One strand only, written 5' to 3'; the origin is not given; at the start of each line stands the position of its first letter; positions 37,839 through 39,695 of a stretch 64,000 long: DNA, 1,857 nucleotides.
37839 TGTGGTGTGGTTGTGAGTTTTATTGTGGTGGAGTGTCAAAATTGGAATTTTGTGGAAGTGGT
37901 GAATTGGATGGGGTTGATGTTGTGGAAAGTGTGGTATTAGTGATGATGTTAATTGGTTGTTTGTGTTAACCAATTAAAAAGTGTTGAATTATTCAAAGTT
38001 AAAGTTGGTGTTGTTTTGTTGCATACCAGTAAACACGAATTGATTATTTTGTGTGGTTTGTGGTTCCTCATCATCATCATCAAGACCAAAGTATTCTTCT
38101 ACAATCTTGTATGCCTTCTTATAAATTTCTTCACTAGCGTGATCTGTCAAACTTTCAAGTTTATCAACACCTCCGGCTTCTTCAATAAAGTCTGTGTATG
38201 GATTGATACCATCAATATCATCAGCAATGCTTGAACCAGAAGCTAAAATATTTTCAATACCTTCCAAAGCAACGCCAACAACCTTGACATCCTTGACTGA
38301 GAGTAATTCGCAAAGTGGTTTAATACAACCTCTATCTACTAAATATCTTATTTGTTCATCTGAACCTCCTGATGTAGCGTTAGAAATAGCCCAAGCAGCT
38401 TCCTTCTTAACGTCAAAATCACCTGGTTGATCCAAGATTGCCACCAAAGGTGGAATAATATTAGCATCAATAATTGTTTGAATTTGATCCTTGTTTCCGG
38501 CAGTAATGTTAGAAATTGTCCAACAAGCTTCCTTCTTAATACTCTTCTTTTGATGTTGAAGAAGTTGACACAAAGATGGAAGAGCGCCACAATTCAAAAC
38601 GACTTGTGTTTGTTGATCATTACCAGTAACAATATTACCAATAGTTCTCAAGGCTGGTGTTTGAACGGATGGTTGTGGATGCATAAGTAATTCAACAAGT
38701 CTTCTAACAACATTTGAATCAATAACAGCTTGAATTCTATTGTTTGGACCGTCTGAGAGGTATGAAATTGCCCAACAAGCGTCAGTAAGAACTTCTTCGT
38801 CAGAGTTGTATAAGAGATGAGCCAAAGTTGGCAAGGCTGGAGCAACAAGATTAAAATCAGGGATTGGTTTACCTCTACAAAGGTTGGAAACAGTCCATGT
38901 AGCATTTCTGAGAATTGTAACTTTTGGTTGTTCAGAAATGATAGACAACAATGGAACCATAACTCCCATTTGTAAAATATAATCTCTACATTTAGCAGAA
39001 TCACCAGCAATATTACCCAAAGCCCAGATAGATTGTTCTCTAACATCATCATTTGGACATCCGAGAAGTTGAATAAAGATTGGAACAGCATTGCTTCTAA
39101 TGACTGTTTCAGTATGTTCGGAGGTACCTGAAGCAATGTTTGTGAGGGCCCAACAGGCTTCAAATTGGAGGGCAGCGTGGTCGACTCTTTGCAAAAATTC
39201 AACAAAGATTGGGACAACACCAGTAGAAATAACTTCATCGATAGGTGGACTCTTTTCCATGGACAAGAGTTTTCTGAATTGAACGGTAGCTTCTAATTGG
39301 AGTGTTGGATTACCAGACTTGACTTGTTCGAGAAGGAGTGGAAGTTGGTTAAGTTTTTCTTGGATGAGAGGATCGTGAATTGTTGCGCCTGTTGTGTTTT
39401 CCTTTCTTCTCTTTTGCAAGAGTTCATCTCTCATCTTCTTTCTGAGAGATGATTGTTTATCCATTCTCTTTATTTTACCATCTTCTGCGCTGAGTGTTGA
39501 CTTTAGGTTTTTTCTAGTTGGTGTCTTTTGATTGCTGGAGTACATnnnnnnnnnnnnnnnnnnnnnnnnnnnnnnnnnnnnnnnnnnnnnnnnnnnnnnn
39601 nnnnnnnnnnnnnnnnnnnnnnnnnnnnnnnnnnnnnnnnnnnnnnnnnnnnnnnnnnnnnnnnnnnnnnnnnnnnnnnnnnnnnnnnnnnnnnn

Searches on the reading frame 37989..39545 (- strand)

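Call 72: search_protein_families(library=pfam, proteins=[window:37989-39545:-], max_evalue=0.00001)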
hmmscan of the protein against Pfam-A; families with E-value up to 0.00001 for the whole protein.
window:37989-39545:- (518 aa): 11 families
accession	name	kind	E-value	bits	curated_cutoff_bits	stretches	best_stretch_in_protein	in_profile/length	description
PF00514.29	Arm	-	4.7e-95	309.4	20.6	8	309-349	1-41/41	Armadillo/beta-catenin-like repeat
PF13513.12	HEAT_EZ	-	2e-27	95.6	27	1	126-179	3-55/55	HEAT-like repeat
PF24768.1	ARM_ARMC5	-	1.5e-22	80.8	79.9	2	301-482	9-179/289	ARMC5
PF16186.11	Arm_3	-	4.1e-21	74.8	28.8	1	448-495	1-49/53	Atypical Arm repeat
PF13646.12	HEAT_2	-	1.6e-16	60.8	27.7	0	282-387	3-87/88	HEAT repeats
PF02985.28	HEAT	-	2.2e-15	55.8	23.5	0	154-180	2-28/31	HEAT repeat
PF01749.26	IBB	-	3.7e-09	37.4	23.8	1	14-87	5-88/89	Importin beta binding domain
PF04826.19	Arm_2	-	1.8e-07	31.4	20.4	0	238-373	48-178/221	Armadillo-like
PF25598.1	ARM_PUB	-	4.2e-07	30.1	33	0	169-375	18-184/308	Plant U-box protein ARM repeat region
PF11698.14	V-ATPase_H_C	-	5.3e-07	30.2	27.2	0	277-347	41-112/117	V-ATPase subunit H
PF25579.1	TPR_TRIP12_N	-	6.8e-07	29.9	33.7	0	14-182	50-216/223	E3 ubiquitin-protein ligase TRIP12-like, TPR repeats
